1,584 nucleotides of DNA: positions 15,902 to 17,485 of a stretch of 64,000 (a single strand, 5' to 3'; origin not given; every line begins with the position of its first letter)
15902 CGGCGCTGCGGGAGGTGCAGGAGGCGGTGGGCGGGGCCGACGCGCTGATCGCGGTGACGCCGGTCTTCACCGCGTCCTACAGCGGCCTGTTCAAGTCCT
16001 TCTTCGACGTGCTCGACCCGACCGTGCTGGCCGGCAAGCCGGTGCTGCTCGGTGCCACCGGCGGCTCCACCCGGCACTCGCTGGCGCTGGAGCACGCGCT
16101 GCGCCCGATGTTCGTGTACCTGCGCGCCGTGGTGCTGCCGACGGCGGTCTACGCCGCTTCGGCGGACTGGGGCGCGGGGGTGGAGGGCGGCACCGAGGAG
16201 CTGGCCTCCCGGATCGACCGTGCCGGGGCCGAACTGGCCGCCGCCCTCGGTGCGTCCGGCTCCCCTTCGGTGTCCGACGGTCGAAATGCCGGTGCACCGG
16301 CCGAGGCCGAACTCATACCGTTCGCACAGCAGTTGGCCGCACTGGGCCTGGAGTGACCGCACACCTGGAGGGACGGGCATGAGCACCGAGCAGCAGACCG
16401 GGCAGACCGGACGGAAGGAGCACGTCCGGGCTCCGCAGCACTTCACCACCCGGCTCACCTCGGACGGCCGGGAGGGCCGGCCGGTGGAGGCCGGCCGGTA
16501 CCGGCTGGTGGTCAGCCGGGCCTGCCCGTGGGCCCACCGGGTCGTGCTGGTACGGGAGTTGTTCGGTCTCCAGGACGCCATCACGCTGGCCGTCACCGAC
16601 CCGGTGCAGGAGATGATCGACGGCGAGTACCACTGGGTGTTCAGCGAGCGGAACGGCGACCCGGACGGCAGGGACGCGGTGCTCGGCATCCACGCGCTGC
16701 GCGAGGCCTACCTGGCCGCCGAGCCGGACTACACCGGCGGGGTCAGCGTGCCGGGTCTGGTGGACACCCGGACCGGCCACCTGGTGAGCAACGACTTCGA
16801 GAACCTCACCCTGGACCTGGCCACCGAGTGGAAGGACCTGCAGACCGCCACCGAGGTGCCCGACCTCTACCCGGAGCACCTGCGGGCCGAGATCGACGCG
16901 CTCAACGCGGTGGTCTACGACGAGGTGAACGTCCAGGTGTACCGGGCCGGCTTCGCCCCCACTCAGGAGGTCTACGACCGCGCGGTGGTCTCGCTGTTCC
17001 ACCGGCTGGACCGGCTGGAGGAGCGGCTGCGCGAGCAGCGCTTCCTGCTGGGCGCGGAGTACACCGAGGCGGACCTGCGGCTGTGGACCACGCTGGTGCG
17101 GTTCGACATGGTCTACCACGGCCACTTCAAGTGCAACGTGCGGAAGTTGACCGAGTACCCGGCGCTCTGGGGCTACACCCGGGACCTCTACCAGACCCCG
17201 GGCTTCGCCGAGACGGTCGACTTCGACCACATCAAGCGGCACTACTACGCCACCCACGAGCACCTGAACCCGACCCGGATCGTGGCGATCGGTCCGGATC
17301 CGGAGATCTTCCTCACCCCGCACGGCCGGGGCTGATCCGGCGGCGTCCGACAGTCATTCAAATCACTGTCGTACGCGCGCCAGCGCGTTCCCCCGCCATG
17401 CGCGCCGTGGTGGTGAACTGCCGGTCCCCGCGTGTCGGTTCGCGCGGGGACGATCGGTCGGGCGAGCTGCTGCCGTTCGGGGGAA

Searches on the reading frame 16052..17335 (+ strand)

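Call 60: search_protein_families(library=pfam, proteins=[window:16052-17335:+], max_evalue=0.00001)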
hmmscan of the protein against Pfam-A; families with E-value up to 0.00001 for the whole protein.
window:16052-17335:+ (427 aa): 1 family
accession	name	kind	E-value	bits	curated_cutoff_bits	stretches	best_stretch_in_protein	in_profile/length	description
PF13410.11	GST_C_2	-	6.4e-16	58.6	24.9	1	305-377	1-68/69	Glutathione S-transferase, C-terminal domain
